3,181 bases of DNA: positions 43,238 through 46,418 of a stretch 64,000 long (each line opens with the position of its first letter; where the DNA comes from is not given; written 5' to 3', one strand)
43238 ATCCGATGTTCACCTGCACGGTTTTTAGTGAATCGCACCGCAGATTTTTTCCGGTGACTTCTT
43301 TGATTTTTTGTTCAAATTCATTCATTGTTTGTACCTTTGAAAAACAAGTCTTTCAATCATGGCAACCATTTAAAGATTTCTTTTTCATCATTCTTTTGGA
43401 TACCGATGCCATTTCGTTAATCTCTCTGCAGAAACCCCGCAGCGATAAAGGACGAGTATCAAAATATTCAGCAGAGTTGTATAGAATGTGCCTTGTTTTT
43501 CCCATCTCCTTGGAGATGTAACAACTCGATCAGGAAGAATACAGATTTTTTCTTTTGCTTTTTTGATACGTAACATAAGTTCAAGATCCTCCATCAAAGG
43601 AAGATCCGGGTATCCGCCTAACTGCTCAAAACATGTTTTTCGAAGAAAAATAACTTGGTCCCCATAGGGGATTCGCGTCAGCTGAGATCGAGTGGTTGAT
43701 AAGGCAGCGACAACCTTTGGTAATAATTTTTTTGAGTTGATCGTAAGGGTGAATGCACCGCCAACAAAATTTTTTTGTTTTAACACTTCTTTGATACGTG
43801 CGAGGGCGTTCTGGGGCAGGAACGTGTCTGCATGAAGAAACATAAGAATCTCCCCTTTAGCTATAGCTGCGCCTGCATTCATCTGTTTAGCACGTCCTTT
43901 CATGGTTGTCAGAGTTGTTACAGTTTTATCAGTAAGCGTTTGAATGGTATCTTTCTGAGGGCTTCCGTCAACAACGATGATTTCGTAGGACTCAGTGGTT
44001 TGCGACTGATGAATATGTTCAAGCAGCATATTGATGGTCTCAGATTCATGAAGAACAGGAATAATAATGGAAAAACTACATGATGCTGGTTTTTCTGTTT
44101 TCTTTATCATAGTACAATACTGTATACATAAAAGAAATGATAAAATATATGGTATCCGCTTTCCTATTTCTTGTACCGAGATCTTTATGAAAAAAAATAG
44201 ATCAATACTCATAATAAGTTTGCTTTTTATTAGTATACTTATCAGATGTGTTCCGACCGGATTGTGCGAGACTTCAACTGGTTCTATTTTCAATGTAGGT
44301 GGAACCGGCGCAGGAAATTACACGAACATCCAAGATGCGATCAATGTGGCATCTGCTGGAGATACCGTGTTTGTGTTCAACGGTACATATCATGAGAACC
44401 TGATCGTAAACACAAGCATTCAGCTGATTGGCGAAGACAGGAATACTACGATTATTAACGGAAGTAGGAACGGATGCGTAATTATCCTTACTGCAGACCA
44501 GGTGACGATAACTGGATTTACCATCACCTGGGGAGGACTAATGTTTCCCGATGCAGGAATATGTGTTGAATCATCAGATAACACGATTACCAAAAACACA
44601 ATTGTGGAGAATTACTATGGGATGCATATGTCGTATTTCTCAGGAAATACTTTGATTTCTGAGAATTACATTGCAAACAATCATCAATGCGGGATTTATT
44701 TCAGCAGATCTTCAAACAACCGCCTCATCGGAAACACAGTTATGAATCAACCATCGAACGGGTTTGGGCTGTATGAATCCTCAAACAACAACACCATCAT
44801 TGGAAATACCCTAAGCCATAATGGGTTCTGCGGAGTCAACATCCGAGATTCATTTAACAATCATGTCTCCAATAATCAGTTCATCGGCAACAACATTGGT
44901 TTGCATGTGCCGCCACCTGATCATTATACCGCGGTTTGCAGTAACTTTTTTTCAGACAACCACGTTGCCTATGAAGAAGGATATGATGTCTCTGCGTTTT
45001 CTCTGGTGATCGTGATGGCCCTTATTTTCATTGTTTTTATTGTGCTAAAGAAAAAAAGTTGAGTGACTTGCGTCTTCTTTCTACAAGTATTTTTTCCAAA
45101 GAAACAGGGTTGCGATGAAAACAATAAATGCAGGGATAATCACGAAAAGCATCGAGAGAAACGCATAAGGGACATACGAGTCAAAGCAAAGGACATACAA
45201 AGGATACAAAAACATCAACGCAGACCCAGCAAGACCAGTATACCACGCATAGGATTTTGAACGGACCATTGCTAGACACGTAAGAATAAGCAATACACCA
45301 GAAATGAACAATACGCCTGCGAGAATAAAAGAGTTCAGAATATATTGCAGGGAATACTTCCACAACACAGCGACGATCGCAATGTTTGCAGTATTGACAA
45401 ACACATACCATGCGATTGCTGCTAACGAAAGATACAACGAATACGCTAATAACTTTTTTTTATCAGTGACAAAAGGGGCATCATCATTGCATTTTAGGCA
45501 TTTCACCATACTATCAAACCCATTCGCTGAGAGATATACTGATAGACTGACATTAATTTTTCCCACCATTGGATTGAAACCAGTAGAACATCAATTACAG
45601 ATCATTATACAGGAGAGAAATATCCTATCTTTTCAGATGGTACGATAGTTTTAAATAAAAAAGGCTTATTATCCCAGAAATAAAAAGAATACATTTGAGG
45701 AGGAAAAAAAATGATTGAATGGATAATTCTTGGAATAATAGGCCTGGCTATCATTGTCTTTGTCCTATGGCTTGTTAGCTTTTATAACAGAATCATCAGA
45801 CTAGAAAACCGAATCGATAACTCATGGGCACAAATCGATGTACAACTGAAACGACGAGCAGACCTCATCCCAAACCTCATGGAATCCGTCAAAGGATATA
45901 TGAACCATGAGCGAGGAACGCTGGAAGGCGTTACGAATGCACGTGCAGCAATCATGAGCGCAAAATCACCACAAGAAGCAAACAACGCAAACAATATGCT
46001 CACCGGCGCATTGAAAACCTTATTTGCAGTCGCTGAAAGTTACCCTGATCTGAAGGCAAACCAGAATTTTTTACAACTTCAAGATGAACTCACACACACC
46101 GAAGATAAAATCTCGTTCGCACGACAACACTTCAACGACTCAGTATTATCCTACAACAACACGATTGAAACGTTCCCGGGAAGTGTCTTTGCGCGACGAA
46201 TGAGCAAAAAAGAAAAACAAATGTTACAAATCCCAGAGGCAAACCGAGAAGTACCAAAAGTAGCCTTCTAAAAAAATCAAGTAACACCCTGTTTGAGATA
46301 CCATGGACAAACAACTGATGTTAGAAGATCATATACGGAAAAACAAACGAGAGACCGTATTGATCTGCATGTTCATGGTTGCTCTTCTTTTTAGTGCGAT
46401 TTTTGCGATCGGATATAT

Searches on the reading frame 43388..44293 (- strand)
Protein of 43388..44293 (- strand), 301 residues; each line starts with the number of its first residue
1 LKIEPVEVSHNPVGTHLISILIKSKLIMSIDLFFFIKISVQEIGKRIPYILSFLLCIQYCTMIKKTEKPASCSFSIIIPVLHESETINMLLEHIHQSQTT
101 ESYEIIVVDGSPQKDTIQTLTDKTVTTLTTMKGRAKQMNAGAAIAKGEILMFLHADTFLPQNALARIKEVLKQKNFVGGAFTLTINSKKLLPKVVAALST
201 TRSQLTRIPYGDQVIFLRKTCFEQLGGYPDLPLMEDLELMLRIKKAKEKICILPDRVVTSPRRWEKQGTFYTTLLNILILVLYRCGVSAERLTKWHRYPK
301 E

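Call 69: search_protein_families(library=pfam, proteins=[window:43388-44293:-], max_evalue=0.001)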
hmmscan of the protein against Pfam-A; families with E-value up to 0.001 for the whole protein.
window:43388-44293:- (301 aa): 3 families
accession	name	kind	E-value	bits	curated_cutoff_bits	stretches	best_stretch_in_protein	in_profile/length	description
PF00535.33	Glycos_transf_2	-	3.7e-14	53.4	23.3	1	75-185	1-119/168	Glycosyl transferase family 2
PF10111.15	Glyco_tranf_2_2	-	3.8e-10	40.2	27.3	1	75-175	1-110/276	Glycosyltransferase like family 2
PF13641.12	Glyco_tranf_2_3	-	1.9e-07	31.8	27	1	74-261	3-212/230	Glycosyltransferase like family 2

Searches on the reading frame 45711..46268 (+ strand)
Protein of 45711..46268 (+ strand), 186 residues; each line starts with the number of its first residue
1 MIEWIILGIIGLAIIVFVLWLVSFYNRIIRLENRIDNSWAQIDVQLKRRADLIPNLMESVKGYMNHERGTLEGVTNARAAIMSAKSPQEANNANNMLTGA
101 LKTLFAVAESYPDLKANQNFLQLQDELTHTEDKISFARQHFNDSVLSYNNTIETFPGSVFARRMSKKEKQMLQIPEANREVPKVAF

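Call 70: search_protein_families(library=pfam, proteins=[window:45711-46268:+], max_evalue=0.01)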
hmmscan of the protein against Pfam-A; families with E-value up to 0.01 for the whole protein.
window:45711-46268:+ (186 aa): 2 families
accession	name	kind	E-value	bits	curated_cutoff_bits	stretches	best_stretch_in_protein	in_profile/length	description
PF04011.17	LemA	-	1.5e-59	200.5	26.2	1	38-186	1-149/149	LemA family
PF05083.18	LST1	-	0.0098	16.5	22.3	0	7-81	2-73/78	LST-1 protein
